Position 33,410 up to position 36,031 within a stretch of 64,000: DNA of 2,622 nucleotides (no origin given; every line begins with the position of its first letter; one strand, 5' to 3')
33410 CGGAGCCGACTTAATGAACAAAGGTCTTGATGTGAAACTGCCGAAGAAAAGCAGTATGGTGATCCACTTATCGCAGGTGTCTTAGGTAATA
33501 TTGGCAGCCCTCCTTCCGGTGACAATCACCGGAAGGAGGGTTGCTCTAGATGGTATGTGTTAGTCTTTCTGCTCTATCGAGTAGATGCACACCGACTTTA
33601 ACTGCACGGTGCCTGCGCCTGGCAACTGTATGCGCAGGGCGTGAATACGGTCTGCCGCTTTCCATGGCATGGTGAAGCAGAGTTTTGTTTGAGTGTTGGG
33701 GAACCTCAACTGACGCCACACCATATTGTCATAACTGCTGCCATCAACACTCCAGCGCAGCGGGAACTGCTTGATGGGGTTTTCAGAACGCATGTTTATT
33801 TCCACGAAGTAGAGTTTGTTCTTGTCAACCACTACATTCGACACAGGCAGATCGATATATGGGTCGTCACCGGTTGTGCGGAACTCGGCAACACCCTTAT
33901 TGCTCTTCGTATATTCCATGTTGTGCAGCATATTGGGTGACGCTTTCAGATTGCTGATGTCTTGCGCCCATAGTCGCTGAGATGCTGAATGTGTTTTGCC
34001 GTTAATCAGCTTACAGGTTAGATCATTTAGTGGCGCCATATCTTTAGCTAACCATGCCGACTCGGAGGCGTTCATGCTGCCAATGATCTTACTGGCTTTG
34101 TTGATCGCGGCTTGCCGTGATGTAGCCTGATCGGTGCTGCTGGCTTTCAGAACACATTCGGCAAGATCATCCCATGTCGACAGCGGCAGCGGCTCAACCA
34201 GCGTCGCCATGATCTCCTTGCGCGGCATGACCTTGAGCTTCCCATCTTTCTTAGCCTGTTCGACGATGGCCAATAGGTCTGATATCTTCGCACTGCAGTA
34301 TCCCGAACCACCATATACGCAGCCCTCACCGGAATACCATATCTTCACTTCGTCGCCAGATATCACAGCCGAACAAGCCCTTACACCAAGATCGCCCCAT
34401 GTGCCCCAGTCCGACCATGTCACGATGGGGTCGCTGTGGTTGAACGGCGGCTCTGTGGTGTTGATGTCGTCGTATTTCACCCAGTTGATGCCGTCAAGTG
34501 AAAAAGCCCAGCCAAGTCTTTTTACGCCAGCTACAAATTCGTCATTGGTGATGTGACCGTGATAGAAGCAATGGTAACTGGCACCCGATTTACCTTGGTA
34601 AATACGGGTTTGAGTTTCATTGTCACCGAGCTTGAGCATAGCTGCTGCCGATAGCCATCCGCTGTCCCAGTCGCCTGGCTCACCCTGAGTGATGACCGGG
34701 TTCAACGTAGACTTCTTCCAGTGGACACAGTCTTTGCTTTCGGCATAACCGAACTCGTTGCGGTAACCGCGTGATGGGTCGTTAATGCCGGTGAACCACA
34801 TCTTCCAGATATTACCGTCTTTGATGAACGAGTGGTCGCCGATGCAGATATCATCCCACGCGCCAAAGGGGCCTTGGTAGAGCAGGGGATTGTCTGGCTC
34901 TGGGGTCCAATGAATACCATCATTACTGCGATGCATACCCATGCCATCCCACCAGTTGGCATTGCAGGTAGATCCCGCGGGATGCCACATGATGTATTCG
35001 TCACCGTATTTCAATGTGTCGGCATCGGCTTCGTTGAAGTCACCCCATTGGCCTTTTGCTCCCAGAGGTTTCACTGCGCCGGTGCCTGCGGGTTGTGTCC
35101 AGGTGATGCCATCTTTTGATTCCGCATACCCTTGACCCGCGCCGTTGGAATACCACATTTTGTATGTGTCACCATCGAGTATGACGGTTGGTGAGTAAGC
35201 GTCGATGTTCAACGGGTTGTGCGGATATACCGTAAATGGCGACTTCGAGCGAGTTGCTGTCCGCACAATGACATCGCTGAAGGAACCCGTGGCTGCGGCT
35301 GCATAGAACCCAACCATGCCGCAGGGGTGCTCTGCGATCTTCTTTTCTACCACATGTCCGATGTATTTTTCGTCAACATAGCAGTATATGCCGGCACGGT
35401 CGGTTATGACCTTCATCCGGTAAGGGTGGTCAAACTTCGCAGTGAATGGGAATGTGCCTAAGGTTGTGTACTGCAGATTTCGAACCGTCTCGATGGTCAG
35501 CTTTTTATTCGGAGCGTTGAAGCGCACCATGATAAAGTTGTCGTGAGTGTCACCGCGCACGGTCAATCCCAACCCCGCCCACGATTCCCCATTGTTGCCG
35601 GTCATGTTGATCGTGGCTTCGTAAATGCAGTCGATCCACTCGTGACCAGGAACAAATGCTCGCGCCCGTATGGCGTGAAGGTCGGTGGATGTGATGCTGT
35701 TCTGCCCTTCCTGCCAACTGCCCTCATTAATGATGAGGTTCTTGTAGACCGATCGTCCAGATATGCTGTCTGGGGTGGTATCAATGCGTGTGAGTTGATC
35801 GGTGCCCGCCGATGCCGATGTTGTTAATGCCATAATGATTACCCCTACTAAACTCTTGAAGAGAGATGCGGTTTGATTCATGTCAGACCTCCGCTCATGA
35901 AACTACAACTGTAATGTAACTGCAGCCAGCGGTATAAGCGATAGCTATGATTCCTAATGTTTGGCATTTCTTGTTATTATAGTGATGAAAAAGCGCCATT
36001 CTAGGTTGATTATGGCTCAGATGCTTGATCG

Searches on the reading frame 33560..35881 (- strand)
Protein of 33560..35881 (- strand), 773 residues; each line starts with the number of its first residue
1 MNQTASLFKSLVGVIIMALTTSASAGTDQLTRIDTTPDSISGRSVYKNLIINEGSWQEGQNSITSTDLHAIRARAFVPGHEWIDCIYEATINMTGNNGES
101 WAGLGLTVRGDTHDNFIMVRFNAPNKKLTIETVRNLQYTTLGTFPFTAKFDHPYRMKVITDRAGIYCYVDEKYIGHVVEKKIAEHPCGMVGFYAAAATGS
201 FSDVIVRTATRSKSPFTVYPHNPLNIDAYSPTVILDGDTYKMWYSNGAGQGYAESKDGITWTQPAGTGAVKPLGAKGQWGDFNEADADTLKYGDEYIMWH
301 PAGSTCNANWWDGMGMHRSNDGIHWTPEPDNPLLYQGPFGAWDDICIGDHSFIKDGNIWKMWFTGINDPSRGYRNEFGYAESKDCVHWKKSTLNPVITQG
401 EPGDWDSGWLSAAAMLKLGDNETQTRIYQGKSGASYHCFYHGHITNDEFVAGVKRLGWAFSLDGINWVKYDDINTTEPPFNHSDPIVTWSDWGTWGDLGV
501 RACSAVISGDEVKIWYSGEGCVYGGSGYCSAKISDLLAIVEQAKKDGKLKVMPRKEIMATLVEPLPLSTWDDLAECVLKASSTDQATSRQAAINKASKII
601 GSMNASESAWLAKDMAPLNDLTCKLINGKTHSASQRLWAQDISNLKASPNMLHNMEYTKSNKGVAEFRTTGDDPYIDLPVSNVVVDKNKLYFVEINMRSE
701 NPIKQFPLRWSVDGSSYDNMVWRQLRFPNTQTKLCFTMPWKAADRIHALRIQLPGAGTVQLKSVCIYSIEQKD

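Call 13: search_protein_families(library=pfam, proteins=[window:33560-35881:-], max_evalue=0.001)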
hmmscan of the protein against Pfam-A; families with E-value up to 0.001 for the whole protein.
window:33560-35881:- (773 aa): 0 families

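Call 87: search_protein_families(library=pfam, proteins=[window:33560-35881:-], max_evalue=1)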
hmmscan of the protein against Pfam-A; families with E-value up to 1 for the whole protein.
window:33560-35881:- (773 aa): 1 family
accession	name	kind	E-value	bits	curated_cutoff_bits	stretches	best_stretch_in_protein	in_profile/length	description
PF06832.18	BiPBP_C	-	0.066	13.6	26.8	0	668-718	6-56/90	Penicillin-Binding Protein C-terminus Family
